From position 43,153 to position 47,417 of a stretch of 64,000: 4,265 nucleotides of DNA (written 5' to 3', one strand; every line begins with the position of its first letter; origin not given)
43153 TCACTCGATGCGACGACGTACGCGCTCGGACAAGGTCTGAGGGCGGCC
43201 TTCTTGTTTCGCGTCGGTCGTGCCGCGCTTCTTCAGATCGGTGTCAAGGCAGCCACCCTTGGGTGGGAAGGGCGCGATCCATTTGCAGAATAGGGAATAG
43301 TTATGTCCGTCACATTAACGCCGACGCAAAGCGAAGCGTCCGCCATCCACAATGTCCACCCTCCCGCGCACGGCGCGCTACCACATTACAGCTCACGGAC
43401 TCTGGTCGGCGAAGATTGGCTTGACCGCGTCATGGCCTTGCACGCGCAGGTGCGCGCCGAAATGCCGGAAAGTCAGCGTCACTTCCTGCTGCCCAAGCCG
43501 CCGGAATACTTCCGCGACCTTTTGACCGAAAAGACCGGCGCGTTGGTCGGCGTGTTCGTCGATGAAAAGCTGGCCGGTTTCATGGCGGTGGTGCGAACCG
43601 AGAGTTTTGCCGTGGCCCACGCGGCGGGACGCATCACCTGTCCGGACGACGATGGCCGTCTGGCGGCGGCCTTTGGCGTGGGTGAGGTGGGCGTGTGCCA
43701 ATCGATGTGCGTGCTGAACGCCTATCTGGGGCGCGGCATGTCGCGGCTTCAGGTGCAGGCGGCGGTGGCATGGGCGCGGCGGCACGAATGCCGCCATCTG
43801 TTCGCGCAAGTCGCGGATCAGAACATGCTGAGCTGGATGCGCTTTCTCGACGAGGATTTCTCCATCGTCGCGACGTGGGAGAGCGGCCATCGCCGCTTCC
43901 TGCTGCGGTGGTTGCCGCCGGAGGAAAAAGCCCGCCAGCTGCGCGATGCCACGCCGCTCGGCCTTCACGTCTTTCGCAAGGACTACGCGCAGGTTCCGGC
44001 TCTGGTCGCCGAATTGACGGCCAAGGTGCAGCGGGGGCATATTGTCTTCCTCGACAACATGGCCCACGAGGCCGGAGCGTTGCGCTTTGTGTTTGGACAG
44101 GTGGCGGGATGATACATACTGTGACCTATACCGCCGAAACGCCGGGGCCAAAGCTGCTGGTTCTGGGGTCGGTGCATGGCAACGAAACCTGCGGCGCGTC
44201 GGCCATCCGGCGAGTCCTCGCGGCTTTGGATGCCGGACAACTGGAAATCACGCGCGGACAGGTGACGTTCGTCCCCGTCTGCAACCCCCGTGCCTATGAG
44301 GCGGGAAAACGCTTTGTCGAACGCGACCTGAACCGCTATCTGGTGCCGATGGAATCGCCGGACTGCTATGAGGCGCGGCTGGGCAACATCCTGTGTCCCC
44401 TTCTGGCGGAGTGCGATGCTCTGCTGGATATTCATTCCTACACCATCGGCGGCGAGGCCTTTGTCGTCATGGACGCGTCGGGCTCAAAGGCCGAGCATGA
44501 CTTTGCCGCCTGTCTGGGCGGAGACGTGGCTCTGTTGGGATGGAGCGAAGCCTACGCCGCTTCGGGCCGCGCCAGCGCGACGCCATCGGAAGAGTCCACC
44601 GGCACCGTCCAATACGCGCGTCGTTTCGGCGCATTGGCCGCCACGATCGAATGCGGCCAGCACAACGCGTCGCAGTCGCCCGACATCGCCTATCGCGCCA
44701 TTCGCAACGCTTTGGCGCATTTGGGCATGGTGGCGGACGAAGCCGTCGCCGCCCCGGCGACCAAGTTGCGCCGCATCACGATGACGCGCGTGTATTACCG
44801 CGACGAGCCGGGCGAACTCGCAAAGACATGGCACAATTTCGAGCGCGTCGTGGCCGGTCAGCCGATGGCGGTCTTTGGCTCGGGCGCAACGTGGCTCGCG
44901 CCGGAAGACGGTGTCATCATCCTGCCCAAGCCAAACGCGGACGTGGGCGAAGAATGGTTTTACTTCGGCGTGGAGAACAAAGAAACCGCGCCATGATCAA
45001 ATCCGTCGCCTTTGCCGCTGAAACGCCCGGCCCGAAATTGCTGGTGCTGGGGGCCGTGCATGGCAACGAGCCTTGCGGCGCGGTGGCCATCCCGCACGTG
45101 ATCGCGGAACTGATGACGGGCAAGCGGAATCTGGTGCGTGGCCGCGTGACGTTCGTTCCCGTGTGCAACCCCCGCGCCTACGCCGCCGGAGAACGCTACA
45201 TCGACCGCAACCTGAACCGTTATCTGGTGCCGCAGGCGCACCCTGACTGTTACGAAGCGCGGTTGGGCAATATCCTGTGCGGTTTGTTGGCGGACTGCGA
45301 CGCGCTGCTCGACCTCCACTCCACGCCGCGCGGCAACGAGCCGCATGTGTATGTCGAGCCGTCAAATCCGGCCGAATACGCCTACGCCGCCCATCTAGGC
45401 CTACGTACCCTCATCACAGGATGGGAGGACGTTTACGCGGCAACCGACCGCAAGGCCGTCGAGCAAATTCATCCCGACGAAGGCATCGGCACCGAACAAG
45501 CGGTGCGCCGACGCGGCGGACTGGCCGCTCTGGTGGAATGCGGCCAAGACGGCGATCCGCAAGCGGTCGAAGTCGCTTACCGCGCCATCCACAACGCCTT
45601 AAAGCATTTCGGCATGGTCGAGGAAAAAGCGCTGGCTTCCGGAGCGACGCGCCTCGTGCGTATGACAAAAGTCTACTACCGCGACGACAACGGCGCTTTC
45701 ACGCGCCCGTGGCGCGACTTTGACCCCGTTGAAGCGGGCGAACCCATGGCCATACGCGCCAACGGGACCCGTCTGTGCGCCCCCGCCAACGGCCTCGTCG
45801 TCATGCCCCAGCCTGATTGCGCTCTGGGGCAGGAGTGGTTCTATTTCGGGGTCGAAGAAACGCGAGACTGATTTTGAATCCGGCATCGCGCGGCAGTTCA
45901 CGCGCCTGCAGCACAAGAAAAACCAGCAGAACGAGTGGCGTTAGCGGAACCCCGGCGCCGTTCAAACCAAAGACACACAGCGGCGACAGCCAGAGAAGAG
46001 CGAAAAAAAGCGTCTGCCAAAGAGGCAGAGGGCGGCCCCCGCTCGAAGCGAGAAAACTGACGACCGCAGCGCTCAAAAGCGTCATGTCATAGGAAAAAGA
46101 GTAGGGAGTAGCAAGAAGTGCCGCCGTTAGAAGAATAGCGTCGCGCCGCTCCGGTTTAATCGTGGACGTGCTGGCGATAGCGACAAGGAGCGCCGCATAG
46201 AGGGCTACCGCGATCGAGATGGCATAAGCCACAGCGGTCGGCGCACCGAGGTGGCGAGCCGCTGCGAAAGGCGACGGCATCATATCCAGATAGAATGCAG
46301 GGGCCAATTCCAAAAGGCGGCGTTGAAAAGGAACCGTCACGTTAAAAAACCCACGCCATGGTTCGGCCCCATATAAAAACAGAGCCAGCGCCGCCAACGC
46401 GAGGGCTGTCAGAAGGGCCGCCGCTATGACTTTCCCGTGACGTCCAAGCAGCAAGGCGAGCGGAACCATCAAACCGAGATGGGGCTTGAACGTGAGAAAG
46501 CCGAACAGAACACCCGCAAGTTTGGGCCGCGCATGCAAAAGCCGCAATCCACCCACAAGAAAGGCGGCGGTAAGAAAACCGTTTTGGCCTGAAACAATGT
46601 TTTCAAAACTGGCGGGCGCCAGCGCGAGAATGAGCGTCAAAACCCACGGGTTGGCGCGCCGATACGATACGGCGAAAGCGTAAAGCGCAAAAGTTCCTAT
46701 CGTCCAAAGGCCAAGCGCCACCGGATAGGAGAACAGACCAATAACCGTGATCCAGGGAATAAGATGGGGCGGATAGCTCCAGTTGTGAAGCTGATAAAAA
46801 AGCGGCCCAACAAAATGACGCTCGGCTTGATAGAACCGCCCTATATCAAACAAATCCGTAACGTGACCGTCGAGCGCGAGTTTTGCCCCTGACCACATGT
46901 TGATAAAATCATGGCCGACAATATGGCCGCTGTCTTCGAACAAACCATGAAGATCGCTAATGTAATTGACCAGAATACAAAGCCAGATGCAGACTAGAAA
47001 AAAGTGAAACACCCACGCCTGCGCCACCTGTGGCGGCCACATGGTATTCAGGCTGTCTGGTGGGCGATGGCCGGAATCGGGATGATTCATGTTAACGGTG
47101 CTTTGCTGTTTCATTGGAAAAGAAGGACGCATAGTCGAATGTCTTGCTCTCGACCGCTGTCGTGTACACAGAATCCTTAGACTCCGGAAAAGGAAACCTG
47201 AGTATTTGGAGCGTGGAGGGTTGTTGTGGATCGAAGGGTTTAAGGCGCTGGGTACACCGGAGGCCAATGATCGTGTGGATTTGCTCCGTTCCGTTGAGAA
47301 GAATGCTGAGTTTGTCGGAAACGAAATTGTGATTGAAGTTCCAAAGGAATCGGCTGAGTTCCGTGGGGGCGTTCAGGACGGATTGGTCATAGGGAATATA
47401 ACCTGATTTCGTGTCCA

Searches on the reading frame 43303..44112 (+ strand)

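Call 76: search_protein_families(library=pfam, proteins=[window:43303-44112:+], max_evalue=0.0001)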
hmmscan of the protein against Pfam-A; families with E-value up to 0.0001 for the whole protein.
window:43303-44112:+ (269 aa): 1 family
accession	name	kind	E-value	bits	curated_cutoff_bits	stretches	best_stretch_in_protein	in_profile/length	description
PF00583.31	Acetyltransf_1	-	1.2e-06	29.2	20.7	1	60-175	14-105/116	Acetyltransferase (GNAT) family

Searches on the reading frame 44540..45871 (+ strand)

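Call 76: search_protein_families(library=pfam, proteins=[window:44540-45871:+], max_evalue=0.0001)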
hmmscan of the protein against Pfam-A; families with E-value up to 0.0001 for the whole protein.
window:44540-45871:+ (443 aa): 1 family
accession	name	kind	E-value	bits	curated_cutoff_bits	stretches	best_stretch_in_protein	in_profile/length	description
PF24827.1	AstE_AspA_cat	-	2e-18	67.1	25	1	163-307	1-155/192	Succinylglutamate desuccinylase/Aspartoacylase catalytic domain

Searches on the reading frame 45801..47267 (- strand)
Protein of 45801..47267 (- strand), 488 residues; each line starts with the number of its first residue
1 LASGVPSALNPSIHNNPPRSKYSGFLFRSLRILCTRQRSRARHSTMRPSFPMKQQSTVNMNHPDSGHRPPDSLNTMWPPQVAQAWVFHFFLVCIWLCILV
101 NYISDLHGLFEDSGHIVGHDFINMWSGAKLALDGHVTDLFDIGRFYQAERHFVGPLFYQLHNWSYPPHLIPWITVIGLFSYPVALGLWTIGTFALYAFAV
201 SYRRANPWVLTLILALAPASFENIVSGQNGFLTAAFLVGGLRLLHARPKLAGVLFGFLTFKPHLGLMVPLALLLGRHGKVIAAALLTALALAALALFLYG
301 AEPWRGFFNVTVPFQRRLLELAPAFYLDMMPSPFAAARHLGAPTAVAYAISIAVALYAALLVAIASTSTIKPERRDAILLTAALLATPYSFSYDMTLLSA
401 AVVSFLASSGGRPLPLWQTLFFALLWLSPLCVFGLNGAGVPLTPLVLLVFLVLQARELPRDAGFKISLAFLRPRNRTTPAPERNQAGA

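Call 76: search_protein_families(library=pfam, proteins=[window:45801-47267:-], max_evalue=0.0001)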
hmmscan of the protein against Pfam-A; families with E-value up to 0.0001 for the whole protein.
window:45801-47267:- (488 aa): 1 family
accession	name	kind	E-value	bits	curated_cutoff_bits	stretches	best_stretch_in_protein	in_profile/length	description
PF09594.16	GT87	-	1.1e-28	101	25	1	163-388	1-237/237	Glycosyltransferase family 87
